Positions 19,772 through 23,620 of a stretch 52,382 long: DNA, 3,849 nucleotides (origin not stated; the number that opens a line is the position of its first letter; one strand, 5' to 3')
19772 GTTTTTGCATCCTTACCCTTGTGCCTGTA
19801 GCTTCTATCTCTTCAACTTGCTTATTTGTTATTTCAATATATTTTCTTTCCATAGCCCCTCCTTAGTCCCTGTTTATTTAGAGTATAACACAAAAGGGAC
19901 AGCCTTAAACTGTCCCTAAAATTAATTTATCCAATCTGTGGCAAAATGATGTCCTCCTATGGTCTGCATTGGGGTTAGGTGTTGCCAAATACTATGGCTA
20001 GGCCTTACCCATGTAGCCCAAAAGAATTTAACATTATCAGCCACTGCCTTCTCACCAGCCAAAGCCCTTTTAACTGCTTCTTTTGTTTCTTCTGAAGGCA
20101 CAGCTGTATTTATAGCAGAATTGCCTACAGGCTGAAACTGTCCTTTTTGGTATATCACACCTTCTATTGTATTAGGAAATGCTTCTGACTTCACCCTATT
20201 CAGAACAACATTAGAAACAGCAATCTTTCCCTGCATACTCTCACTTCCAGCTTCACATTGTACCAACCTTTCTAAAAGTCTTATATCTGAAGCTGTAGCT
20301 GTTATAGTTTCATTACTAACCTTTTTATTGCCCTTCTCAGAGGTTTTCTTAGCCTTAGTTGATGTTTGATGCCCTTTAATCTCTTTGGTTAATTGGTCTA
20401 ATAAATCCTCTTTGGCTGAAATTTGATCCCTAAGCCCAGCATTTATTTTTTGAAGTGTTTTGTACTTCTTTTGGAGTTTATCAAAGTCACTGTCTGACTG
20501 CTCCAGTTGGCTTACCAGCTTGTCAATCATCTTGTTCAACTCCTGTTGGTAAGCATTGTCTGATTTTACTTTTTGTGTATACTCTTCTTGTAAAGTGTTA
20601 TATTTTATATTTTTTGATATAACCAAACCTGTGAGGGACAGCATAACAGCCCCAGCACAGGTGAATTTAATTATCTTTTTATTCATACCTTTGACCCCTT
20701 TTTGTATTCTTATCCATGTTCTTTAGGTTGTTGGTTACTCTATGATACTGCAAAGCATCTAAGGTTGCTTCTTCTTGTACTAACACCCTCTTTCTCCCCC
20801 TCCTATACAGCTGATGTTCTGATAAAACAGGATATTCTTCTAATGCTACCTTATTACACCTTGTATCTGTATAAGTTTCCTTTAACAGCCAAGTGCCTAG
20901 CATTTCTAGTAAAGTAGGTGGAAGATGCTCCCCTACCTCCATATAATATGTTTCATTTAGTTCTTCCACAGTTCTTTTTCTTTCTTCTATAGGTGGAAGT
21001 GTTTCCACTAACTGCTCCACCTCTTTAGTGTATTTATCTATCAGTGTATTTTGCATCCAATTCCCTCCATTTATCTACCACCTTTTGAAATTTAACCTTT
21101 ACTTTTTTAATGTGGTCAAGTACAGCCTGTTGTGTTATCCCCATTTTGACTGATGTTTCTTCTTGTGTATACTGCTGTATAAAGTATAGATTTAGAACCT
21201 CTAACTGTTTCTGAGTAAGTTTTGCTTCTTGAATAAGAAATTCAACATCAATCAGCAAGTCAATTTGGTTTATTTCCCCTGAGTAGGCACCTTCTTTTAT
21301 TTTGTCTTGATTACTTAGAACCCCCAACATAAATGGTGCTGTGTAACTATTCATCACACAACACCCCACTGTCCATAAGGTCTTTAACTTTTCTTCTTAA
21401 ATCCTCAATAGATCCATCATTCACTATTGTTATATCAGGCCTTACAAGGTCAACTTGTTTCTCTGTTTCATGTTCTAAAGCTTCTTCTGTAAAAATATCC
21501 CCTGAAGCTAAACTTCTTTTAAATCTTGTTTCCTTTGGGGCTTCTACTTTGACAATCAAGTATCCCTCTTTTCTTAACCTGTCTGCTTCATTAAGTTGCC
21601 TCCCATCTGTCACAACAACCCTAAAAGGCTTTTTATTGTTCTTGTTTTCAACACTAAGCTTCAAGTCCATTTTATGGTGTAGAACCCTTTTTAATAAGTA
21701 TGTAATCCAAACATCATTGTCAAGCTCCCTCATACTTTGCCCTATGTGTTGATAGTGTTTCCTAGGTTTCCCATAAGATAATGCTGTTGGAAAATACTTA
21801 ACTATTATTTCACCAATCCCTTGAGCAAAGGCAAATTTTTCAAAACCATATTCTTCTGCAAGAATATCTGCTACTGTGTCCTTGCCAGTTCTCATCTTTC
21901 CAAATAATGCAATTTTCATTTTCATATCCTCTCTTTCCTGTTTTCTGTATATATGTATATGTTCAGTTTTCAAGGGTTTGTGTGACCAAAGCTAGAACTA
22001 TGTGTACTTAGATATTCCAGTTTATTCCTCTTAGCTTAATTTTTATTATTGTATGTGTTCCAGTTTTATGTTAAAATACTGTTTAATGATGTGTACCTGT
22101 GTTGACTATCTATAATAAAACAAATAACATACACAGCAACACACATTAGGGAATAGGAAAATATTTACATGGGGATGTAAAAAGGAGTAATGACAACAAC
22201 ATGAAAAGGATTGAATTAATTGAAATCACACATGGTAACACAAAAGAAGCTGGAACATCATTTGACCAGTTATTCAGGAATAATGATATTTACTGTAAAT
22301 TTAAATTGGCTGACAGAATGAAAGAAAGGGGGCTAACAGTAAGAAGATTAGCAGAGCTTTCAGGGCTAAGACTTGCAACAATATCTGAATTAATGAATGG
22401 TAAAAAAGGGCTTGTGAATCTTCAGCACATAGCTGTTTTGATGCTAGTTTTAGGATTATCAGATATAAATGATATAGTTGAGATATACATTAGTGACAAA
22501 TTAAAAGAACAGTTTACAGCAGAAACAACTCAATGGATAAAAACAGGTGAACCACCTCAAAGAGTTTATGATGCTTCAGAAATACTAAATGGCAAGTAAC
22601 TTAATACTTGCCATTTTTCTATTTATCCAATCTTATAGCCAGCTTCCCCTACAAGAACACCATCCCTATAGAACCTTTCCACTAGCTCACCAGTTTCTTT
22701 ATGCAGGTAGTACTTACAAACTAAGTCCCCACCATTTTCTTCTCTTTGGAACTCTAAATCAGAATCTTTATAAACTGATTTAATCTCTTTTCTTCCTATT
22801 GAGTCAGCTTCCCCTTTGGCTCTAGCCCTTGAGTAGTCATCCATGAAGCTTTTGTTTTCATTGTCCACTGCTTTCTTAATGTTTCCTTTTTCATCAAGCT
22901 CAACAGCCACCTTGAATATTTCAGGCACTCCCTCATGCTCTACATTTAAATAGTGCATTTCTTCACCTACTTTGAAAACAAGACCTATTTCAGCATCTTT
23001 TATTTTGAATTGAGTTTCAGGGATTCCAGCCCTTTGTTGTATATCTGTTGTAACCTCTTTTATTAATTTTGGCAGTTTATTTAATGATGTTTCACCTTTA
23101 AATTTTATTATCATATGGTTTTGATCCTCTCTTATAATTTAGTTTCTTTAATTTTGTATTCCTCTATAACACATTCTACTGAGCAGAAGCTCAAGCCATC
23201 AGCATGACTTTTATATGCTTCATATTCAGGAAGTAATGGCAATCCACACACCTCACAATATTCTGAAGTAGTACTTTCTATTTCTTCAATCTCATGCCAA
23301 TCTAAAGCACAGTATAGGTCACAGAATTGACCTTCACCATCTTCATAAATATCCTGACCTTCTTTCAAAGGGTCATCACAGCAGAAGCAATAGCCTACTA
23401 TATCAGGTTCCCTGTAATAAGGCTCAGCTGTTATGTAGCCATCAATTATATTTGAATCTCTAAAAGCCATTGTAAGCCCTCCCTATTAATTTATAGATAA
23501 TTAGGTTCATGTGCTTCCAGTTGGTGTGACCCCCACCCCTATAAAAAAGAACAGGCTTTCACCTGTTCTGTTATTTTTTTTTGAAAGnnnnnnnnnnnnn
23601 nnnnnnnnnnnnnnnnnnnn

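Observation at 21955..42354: Eleven copies of a rigidly spaced bipartite motif, GTCACA-N15-TGWAC-CTAWAY, one ahead of each early/replication transcription unit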

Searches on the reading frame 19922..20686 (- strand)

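Call 25: search_protein_families(library=pfam, proteins=[window:19922-20686:-], max_evalue=0.01)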
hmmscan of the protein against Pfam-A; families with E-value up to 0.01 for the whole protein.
window:19922-20686:- (254 aa): 2 families
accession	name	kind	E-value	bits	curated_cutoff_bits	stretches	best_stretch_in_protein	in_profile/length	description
PF07486.17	Hydrolase_2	-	6.1e-27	94.6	27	1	149-249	2-100/100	Cell Wall Hydrolase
PF14362.11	DUF4407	-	0.00019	21.3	31.3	1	18-126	91-188/297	Domain of unknown function (DUF4407)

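Call 26: search_protein_families(library=phrogs, proteins=[window:19922-20686:-], max_evalue=0.001)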
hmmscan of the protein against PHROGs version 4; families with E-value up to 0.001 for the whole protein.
window:19922-20686:- (254 aa): 8 families
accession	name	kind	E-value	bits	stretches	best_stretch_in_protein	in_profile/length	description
phrog_14642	-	lysis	1.1e-29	104.4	1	105-249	71-214/215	endolysin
phrog_17417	-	unknown function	4e-13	50.5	1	120-225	68-171/192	-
phrog_938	-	lysis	8.6e-12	43.9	1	111-249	29-170/2185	endolysin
phrog_15649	-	lysis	4.4e-09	35.9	1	105-186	197-282/1079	endolysin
phrog_12490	-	lysis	1.5e-07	31.3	1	115-187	619-695/870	endolysin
phrog_12154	-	DNA, RNA and nucleotide metabolism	2.8e-06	28.6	1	2-94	2-93/98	DNA helicase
phrog_30550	-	unknown function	3.7e-05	24.5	1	109-191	63-146/220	-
phrog_2588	-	unknown function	4.1e-05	23.2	1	94-205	543-667/915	-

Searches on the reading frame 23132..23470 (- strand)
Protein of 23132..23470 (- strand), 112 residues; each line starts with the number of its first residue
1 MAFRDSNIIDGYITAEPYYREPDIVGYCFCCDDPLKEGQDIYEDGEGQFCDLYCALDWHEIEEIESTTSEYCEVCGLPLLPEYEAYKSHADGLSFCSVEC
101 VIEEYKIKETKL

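Call 93: search_protein_families(library=pfam, proteins=[window:23132-23470:-], max_evalue=0.01)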
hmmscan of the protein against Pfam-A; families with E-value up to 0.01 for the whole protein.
window:23132-23470:- (112 aa): 1 family
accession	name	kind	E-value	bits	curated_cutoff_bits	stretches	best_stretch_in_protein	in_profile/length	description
PF04570.20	zf-FLZ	-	1.9e-05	24.5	23.4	1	20-54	8-43/54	zinc-finger of the FCS-type, C2-C2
